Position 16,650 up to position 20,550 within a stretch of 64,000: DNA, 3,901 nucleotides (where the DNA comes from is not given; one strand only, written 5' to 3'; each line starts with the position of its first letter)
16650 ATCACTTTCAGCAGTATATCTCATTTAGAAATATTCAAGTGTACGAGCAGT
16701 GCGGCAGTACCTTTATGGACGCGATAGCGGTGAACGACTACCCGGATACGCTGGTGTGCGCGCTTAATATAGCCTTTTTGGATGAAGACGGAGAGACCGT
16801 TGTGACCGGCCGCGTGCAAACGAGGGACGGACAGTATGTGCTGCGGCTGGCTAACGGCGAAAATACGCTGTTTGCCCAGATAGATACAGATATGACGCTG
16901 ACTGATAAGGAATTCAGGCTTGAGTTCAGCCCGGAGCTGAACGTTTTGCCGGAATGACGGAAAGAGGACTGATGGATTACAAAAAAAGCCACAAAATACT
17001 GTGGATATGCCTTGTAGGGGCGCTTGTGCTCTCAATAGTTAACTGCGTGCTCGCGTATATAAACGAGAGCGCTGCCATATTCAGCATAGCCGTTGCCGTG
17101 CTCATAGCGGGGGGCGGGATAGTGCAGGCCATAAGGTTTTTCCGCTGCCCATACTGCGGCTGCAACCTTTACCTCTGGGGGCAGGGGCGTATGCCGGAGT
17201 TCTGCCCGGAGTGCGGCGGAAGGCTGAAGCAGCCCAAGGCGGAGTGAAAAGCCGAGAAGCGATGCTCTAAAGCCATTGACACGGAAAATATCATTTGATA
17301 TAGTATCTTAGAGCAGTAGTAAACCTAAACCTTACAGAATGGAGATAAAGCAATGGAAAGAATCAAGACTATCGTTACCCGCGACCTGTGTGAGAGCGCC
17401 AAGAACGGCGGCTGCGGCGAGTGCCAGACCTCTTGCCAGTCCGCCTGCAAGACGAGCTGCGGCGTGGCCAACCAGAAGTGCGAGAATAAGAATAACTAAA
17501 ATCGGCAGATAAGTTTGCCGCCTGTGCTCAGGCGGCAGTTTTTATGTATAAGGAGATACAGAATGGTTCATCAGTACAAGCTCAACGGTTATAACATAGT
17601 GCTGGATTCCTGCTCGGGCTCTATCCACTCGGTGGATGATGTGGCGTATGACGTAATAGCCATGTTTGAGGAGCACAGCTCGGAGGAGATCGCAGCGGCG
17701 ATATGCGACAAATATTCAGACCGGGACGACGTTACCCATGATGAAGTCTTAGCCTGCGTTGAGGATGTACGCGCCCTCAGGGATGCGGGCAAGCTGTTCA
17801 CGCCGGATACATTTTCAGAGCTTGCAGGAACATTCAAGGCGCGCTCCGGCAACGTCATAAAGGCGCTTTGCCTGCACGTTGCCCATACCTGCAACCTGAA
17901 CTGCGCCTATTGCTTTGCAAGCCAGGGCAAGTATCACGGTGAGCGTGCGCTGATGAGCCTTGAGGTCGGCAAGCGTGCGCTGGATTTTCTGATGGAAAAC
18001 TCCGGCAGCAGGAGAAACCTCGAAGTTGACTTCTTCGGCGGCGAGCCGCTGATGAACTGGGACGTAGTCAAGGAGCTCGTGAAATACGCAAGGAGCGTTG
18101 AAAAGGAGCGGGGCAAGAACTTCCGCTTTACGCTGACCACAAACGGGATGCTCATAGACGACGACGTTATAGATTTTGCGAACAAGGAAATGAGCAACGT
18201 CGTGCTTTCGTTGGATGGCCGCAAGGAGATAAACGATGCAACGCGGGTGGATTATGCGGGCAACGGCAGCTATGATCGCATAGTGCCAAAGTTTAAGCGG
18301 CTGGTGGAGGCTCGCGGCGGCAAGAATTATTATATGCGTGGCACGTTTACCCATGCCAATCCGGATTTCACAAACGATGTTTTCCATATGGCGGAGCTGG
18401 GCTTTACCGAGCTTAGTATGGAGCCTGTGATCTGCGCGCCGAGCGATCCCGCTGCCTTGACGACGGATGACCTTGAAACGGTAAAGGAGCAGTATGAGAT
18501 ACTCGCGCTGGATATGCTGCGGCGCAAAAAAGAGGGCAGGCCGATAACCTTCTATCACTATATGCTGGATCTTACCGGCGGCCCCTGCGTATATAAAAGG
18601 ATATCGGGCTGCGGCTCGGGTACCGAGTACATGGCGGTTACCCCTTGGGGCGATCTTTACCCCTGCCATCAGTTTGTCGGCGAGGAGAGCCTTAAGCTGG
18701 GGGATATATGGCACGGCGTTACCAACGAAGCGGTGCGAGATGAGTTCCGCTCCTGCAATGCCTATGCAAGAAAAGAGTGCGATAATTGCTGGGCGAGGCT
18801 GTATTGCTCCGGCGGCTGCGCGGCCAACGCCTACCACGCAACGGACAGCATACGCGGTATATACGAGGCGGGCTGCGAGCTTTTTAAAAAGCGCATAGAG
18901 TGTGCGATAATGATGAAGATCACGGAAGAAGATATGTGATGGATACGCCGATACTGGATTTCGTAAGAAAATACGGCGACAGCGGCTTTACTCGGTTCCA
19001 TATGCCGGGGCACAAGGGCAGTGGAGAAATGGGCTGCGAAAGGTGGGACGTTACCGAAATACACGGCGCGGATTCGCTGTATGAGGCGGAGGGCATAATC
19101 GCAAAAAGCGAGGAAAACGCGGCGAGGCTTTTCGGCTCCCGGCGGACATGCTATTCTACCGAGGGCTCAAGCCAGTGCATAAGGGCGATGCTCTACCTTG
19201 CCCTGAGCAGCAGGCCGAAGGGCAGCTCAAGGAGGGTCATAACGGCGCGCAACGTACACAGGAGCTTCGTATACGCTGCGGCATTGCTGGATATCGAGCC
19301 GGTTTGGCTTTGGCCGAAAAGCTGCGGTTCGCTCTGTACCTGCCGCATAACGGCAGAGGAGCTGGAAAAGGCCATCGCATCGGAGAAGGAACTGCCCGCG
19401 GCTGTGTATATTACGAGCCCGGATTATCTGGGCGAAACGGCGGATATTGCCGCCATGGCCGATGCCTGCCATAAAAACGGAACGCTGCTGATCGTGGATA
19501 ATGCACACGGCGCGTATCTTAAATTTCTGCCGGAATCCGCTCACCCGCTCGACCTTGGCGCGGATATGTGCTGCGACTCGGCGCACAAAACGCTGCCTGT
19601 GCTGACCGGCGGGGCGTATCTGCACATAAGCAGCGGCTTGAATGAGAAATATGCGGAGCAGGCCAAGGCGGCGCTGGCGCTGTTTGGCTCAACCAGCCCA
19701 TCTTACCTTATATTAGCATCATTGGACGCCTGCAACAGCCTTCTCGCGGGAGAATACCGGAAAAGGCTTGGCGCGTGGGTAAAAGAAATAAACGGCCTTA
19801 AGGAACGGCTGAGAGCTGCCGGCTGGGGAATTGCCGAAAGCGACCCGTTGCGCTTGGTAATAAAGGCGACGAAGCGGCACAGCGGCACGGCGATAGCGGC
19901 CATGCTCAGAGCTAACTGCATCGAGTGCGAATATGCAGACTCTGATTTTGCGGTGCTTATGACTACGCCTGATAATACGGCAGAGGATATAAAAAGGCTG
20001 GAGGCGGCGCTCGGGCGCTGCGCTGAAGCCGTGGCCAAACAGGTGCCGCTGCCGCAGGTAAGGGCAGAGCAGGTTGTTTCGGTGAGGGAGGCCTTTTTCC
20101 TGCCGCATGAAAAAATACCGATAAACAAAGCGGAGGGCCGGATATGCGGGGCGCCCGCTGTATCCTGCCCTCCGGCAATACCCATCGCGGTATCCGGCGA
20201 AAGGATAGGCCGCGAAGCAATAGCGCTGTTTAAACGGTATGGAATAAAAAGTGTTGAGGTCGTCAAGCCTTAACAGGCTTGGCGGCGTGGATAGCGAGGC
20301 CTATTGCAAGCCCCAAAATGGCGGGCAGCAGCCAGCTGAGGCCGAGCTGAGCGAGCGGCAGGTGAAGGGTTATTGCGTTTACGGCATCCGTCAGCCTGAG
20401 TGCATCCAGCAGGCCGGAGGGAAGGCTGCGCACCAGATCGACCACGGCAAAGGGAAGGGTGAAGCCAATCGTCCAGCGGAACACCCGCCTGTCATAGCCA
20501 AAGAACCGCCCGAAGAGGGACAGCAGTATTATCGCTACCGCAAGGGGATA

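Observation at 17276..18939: SCIFF ranthipeptide cassette whose 48-codon precursor is missing from the ORF track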

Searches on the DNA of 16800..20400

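Call 42: search_rna_families(source=window, start=16800, end=20400, threshold=evalue, max_evalue=1)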
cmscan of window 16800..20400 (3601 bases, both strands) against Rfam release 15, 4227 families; matches with E-value up to 1: 0.
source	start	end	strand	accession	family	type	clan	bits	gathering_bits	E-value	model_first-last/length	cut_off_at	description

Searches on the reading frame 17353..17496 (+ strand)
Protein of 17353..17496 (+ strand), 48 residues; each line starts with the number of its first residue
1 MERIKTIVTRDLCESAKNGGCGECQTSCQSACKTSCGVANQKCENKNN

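Call 5: search_protein_families(library=ncbifam, proteins=[window:17353-17496:+], max_evalue=0.01)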
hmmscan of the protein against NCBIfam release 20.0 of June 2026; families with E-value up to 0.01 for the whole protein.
window:17353-17496:+ (48 aa): 1 family
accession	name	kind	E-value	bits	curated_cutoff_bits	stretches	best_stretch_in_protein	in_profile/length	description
TIGR03973.1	six_Cys_in_45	equivalog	3.8e-22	78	50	1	3-44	2-43/43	six-cysteine ranthipeptide SCIFF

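Call 6: search_protein_families(library=pfam, proteins=[window:17353-17496:+], max_evalue=0.01)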
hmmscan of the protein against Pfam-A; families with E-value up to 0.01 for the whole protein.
window:17353-17496:+ (48 aa): 1 family
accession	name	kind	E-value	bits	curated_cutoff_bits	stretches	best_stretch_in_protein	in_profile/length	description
PF13165.11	SCIFF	-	5.9e-23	80.9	27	1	3-45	2-44/44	Six-cysteine peptide SCIFF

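Call 11: find_homologous_proteins(query=window:17353-17496:+, max_evalue=0.001)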
Query seq(48 aa) (48 aa): 5427 proteins with E <= 0.001 among 5437 candidates; the best 120 are listed.
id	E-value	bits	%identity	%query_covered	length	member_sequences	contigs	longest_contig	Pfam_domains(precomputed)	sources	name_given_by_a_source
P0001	9.1e-22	92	55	98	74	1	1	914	PF13165.12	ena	-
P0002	5.7e-21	90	98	94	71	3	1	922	PF13165.12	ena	-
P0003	8.6e-21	89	94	98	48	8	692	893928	PF13165.12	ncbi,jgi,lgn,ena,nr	ncbi:MAG: six-cysteine ranthipeptide SCIFF [Eubacteriales bacterium]|nr:six-cysteine ranthipeptide S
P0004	1.1e-20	89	94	100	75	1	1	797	PF13165.12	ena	-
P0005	1.7e-20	88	94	98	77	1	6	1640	PF13165.12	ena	-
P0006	2.0e-20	88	94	98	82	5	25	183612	PF13165.12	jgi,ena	jgi:predicted ribosomally synthesized six-cysteine peptide SCIFF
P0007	2.7e-20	88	94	98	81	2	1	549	PF13165.12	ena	-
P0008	2.9e-20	88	92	100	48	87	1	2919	PF13165.12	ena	-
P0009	3.2e-20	87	98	94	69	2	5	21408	PF13165.12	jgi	jgi:predicted ribosomally synthesized six-cysteine peptide SCIFF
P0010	5.7e-20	87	90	100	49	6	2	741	PF13165.12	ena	-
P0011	7.1e-20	86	89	98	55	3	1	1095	PF13165.12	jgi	jgi:predicted ribosomally synthesized six-cysteine peptide SCIFF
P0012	7.8e-20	86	88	100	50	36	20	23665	PF13165.12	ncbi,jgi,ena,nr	ncbi:MAG: six-cysteine peptide SCIFF [Ruminococcaceae bacterium]|nr:six-cysteine peptide SCIFF [Osci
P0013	8.5e-20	86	91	96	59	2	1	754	PF13165.12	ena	-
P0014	8.9e-20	86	91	98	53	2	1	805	PF13165.12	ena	-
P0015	1.1e-19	86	89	98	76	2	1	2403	PF13165.12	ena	-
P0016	1.2e-19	86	91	96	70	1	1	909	PF13165.12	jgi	-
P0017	1.2e-19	86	87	98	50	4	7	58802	PF13165.12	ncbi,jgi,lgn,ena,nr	ncbi:MAG: six-cysteine ranthipeptide SCIFF [Oscillospiraceae bacterium]|jgi:predicted ribosomally sy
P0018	1.3e-19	86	88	100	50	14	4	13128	PF13165.12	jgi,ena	-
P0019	1.7e-19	85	94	98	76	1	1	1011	PF13165.12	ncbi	-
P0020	1.7e-19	85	87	98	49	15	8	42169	PF13165.12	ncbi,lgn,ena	-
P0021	1.7e-19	85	90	100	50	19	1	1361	PF13165.12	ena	-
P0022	1.8e-19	85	93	96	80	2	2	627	PF13165.12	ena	-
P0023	1.9e-19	85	91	98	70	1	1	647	PF13165.12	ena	-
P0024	1.9e-19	85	87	98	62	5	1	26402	PF13165.12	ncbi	-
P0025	1.9e-19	85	93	94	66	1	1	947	PF13165.12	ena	-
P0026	2.1e-19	85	90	100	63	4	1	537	PF13165.12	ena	-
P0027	2.3e-19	85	89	96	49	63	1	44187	PF13165.12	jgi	-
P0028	2.4e-19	85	89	98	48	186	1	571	PF13165.12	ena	-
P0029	2.5e-19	85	91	94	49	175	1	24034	PF13165.12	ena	-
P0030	2.7e-19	85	89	98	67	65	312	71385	PF13165.12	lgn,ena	-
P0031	2.7e-19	85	89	98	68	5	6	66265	PF13165.12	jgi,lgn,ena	-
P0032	2.9e-19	84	85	100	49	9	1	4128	PF13165.12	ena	-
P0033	3.0e-19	84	91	96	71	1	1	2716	PF13165.12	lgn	-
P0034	3.0e-19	84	85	98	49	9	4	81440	PF13165.12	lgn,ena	-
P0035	3.1e-19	84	89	98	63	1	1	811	PF13165.12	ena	-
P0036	3.2e-19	84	93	94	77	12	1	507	PF13165.12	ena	-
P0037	3.2e-19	84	89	98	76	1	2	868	PF13165.12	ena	-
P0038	3.3e-19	84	85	98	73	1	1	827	PF13165.12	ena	-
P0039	3.5e-19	84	88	100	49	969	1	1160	PF13165.12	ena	-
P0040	3.7e-19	84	93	94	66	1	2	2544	PF13165.12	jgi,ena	-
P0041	3.8e-19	84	85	100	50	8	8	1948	PF13165.12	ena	-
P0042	4.0e-19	84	91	94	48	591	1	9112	PF13165.12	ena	-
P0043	4.3e-19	84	91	96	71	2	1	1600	PF13165.12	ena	-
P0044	4.3e-19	84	89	98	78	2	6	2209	PF13165.12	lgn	-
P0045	4.5e-19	84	88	100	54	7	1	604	PF13165.12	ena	-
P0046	4.5e-19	84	93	94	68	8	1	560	PF13165.12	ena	-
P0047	4.6e-19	84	89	98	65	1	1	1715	PF13165.12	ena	-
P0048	4.6e-19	84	93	94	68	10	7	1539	PF13165.12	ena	-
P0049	4.7e-19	84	89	98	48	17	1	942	PF13165.12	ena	-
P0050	4.8e-19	84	89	98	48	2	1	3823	PF13165.12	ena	-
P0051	5.0e-19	84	87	98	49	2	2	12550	PF13165.12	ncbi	-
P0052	5.1e-19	84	89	98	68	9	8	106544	PF13165.12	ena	-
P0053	5.3e-19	84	88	100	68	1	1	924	PF13165.12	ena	-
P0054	5.4e-19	84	89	96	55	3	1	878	PF13165.12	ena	-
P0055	5.4e-19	84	93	94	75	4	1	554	PF13165.12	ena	-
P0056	5.5e-19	84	91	94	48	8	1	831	PF13165.12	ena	-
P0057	5.7e-19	84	85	81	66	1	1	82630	PF13165.12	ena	-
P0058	5.9e-19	84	87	98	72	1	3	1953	PF13165.12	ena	-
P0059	5.9e-19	84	63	94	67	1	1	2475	PF13165.12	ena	-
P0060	5.9e-19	84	73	100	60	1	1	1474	PF13165.12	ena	-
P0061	5.9e-19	84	89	98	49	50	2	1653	PF13165.12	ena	-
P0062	6.0e-19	83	95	92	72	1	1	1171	PF13165.12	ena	-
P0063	6.1e-19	83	89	98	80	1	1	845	PF13165.12,PF00580.28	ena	-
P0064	6.1e-19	83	83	100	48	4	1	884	PF13165.12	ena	-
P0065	6.2e-19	83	87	98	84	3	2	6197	PF13165.12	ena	-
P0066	6.2e-19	83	89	96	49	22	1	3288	PF13165.12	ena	-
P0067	6.2e-19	83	89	98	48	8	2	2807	PF13165.12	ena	-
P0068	6.4e-19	83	93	94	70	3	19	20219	PF13165.12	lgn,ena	-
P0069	7.1e-19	83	93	94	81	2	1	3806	PF13165.12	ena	-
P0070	7.2e-19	83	93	94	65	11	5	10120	PF13165.12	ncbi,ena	-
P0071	7.3e-19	83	93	94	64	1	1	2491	PF13165.12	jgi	-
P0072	7.3e-19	83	93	92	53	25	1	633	PF13165.12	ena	-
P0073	7.4e-19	83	67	98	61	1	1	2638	PF13165.12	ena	-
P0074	7.8e-19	83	91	94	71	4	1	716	PF13165.12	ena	-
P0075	7.9e-19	83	89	98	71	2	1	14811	PF13165.12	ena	-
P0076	7.9e-19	83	83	100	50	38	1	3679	PF13165.12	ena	-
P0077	8.1e-19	83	89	96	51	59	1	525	PF13165.12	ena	-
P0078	8.8e-19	83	87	98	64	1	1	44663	PF13165.12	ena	-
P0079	9.0e-19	83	87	98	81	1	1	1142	PF13165.12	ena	-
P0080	9.6e-19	83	91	96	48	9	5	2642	PF13165.12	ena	-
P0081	9.7e-19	83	89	96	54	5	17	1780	PF13165.12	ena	-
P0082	1.0e-18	83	93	92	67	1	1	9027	PF13165.12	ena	-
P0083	1.0e-18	83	90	100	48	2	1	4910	PF13165.12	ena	-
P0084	1.0e-18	83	85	96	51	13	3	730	PF13165.12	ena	-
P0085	1.0e-18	83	91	94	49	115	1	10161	PF13165.12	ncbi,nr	ncbi:MAG: six-cysteine ranthipeptide SCIFF [Eubacterium sp.]|nr:six-cysteine ranthipeptide SCIFF [Eu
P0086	1.1e-18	83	91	94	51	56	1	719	PF13165.12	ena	-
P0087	1.1e-18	83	85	98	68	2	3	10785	PF13165.12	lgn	-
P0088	1.2e-18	83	87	96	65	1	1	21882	PF13165.12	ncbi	-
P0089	1.2e-18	83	87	98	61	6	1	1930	PF13165.12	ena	-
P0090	1.2e-18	83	85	98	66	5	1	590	PF13165.12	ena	-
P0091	1.2e-18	83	89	92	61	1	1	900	PF13165.12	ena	-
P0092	1.2e-18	83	87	98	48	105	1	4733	PF13165.12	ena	-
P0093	1.3e-18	82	87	98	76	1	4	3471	PF13165.12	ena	-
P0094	1.3e-18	82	81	90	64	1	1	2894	PF13165.12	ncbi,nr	ncbi:MAG: six-cysteine ranthipeptide SCIFF, partial [Oscillospiraceae bacterium]|nr:six-cysteine ran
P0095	1.3e-18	82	85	100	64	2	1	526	PF13165.12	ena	-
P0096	1.3e-18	82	88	100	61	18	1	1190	PF13165.12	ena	-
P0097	1.3e-18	82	91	94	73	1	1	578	PF13165.12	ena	-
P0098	1.3e-18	82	89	96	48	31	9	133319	PF13165.12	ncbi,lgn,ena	-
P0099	1.4e-18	82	93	94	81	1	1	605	PF13165.12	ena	-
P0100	1.4e-18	82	89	96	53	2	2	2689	PF13165.12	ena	-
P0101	1.4e-18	82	87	98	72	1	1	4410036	PF13165.12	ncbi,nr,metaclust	ncbi:hypothetical protein OBV_20530 [Oscillibacter valericigenes Sjm18-20]|nr:hypothetical protein O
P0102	1.4e-18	82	91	94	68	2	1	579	PF13165.12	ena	-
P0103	1.4e-18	82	89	94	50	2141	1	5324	PF13165.12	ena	-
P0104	1.4e-18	82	85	100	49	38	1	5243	PF13165.12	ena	-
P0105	1.5e-18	82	85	98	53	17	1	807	PF13165.12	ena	-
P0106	1.5e-18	82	91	94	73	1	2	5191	PF13165.12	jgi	-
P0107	1.5e-18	82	88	100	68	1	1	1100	PF13165.12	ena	-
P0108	1.5e-18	82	83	98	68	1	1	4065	PF13165.12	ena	-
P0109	1.6e-18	82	87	98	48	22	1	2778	PF13165.12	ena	-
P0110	1.6e-18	82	87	98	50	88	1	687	PF13165.12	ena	-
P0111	1.7e-18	82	87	98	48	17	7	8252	PF13165.12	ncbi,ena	-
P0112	1.8e-18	82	85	98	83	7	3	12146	PF13165.12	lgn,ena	-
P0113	1.8e-18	82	95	92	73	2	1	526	PF13165.12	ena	-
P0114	1.8e-18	82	91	98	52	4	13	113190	PF13165.12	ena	-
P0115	1.8e-18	82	87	96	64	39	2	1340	PF13165.12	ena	-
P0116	1.9e-18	82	87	98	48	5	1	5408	PF13165.12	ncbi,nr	ncbi:MAG: six-cysteine ranthipeptide SCIFF [Oscillospiraceae bacterium]|nr:six-cysteine ranthipeptid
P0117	2.0e-18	82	91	94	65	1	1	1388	PF13165.12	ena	-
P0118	2.0e-18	82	89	96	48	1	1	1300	PF13165.12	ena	-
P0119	2.0e-18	82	87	98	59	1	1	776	PF13165.12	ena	-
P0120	2.2e-18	82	89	96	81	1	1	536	PF13165.12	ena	-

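Call 21: search_protein_representatives(protein=window:17353-17496:+)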
Query: 48 residues. Proteins with E-value up to 0.001 (for the whole library): 1253; up to 1e-10: 414; up to 1e-30: 0. The best 150 are listed.
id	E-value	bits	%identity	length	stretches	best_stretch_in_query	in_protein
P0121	5.0e-28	110.0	78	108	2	2-44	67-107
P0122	3.4e-27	107.4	71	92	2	1-45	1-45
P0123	1.1e-20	87.2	94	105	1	1-47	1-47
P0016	3.7e-20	85.7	91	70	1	1-46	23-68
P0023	6.0e-20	85.0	91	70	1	1-47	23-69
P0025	6.2e-20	85.0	91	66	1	1-46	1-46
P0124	8.1e-20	84.6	91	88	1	1-46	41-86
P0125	8.1e-20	84.6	93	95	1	1-46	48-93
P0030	8.5e-20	84.5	91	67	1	1-46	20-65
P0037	1.0e-19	84.3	89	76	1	1-47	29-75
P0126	1.2e-19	84.1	90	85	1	1-48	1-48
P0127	1.2e-19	84.1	91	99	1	1-46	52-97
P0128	1.2e-19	84.1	91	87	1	1-46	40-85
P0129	1.4e-19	83.9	91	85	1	1-46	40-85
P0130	1.4e-19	83.8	91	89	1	1-46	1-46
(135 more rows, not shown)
